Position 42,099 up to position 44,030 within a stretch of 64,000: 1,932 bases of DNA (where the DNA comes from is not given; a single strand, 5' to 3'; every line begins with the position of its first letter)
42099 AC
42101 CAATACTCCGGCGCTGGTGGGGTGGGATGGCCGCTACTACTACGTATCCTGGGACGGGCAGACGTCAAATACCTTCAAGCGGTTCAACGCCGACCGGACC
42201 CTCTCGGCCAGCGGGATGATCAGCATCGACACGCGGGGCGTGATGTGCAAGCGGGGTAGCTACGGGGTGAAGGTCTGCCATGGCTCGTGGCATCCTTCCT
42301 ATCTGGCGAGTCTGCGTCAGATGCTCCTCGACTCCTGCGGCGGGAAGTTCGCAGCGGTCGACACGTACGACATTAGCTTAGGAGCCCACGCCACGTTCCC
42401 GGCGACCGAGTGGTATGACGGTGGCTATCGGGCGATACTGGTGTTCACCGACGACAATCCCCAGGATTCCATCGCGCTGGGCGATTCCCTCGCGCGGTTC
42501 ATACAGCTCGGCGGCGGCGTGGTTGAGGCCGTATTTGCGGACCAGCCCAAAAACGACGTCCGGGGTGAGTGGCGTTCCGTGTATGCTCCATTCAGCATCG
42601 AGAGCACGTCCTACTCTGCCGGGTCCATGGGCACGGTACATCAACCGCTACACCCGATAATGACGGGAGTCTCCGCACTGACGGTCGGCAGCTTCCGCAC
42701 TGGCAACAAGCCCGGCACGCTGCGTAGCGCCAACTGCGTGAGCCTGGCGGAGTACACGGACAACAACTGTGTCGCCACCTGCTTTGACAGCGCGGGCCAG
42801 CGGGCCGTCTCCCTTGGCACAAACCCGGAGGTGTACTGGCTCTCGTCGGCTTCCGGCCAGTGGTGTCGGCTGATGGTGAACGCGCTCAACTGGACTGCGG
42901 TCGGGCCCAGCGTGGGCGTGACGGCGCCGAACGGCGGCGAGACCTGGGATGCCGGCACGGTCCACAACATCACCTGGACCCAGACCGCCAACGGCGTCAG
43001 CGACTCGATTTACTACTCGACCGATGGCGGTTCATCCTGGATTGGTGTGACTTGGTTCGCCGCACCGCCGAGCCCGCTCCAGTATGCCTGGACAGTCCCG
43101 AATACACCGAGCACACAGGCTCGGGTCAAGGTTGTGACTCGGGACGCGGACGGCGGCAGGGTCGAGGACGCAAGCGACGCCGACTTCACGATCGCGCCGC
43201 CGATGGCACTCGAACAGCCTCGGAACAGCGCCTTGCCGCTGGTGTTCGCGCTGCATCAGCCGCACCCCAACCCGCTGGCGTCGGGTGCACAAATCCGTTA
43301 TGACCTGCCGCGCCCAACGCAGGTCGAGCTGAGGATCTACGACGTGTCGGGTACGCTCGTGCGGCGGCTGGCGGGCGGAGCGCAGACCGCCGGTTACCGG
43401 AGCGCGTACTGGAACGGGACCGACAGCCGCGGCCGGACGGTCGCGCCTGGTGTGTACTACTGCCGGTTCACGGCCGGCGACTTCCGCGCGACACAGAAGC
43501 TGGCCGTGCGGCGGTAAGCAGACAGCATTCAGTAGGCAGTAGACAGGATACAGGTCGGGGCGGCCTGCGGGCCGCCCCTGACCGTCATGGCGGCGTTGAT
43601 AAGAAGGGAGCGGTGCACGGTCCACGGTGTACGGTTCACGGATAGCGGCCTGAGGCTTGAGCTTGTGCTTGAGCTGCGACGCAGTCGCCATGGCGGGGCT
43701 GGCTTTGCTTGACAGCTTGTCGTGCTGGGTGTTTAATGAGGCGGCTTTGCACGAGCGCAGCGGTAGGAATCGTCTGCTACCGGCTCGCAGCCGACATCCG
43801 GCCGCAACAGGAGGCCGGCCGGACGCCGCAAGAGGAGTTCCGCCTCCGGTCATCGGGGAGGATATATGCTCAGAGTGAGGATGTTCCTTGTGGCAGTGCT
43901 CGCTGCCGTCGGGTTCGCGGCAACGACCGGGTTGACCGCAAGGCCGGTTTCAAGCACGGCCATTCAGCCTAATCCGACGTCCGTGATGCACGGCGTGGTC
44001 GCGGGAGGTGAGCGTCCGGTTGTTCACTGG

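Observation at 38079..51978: Array of five tandem paralogous T9SS-sorted surface proteins, each an independent promoter-leader-CDS-terminator cassette with mosaic N-modules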

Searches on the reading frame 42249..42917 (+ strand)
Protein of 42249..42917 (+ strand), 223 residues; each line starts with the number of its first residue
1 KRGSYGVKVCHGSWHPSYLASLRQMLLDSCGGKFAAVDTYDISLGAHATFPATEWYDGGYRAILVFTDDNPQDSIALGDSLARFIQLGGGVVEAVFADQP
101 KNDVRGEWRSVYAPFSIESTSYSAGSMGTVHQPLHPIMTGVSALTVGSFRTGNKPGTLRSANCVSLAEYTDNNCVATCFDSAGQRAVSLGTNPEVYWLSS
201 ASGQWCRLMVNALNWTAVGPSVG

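Call 52: search_protein_families(library=pfam, proteins=[window:42249-42917:+], max_evalue=10)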
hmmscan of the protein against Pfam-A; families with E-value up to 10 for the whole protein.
window:42249-42917:+ (223 aa): 0 families

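Call 115: search_solved_structures(query=A8, max_evalue=10, show_alignments=2)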
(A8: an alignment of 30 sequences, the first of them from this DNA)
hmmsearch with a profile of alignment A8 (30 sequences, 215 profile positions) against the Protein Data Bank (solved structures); distinct sequences matched with E-value up to 10: 2.
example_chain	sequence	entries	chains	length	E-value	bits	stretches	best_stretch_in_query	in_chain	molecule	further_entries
4jqs_A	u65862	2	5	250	0.016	17.9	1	45-96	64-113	hypothetical protein | Uncharacterized protein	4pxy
3h7l_A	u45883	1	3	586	0.34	13.6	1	70-132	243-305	ENDOGLUCANASE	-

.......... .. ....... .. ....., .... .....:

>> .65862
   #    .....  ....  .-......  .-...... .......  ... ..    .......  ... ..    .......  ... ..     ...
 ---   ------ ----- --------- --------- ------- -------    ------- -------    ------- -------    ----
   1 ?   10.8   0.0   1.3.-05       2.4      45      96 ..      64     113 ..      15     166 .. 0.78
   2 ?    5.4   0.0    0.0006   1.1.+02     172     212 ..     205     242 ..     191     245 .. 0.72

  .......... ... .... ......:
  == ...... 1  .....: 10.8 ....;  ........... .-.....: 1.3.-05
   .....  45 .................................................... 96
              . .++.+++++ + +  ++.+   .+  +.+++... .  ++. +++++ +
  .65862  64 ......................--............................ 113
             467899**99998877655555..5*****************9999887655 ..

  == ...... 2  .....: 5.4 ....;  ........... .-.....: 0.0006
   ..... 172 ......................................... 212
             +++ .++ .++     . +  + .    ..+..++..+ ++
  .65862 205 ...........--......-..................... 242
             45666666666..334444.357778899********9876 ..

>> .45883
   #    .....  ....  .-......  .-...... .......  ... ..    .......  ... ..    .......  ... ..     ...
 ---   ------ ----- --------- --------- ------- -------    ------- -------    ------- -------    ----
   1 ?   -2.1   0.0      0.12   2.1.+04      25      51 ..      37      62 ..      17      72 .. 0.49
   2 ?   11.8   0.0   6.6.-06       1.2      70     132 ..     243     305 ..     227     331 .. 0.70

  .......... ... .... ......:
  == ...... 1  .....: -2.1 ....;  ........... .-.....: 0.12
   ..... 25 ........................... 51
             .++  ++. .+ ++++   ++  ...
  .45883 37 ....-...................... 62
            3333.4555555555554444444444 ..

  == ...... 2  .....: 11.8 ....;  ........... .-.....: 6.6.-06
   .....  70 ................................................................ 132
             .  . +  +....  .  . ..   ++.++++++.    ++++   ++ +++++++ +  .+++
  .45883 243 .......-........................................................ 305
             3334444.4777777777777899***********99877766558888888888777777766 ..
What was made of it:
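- On ThuA-like / class I GATase-like domain: The broad profile against PDB 4jqs gives E = 0.016 (call 115).
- Closest known: ThuA-like / GATase1-like domain proteins. Same: Shared motifs are the '........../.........' strand and the C-terminal 'NAL.W' helix (call 115).
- A broad middle-module profile gives a marginal hit to ThuA-like 4jqs, E = 0.016 (call 115).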

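Call 116: search_protein_families(library=pfam, alignment_id=A8, max_evalue=0.1)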
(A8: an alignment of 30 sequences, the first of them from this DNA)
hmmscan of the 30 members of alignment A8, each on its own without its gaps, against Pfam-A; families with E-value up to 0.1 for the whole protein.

A. member 1, seq(223 aa): 0 families

B. families by the number of members that match (of 30 scanned): 4 families
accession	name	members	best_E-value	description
PF06283.17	ThuA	10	2.9e-06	Trehalose utilisation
PF24157.1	DUF7408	2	0.049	Domain of unknown function (DUF7408)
PF07102.17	YbcO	1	0.0052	Putative nuclease YbcO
PF22369.2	GLMA_2nd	1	0.016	GLMA-like, second domain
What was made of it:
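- On ThuA-like / class I GATase-like domain: The link is only transitive: 10 of 30 distant relatives hit ThuA at E <= 0.1, best 2.9e-6 (call 116).
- Closest known: ThuA-like / GATase1-like domain proteins. Same: Ten of 30 distant relatives hit PF06283 (call 116).
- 10 of 30 distant middle-module relatives hit Pfam ThuA, best E = 2.9e-6 (call 116).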

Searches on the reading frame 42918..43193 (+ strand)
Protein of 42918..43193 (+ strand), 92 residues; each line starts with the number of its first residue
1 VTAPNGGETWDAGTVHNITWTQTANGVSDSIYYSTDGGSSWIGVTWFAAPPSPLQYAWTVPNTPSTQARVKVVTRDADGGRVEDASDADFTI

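Call 52: search_protein_families(library=pfam, proteins=[window:42918-43193:+], max_evalue=10)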
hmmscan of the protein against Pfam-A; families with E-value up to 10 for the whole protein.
window:42918-43193:+ (92 aa): 4 families
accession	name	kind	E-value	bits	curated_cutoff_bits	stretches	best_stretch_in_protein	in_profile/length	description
PF17957.7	Big_7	-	0.081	14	24.1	1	1-72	5-70/70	Bacterial Ig domain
PF10342.15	Kre9_KNH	-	0.11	13.7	24.6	1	4-25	2-23/94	Kre9/KNH-like N-terminal Ig-like domain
PF13290.12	CHB_HEX_C_1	-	0.52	10.7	22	1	13-39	4-31/67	Chitobiase/beta-hexosaminidase C-terminal domain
PF03174.19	CHB_HEX_C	-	0.92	9.9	23.6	1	31-45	37-51/76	Chitobiase/beta-hexosaminidase C-terminal domain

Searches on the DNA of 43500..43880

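Call 101: search_rna_families(source=window, start=43500, end=43880, threshold=evalue, max_evalue=1)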
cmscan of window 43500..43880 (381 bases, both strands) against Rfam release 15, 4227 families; matches with E-value up to 1: 0.
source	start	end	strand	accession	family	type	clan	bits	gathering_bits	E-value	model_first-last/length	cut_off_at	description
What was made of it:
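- On Known cis-regulatory RNA family (Rfam): No match at E <= 1 over 43500-43880 (call 101).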
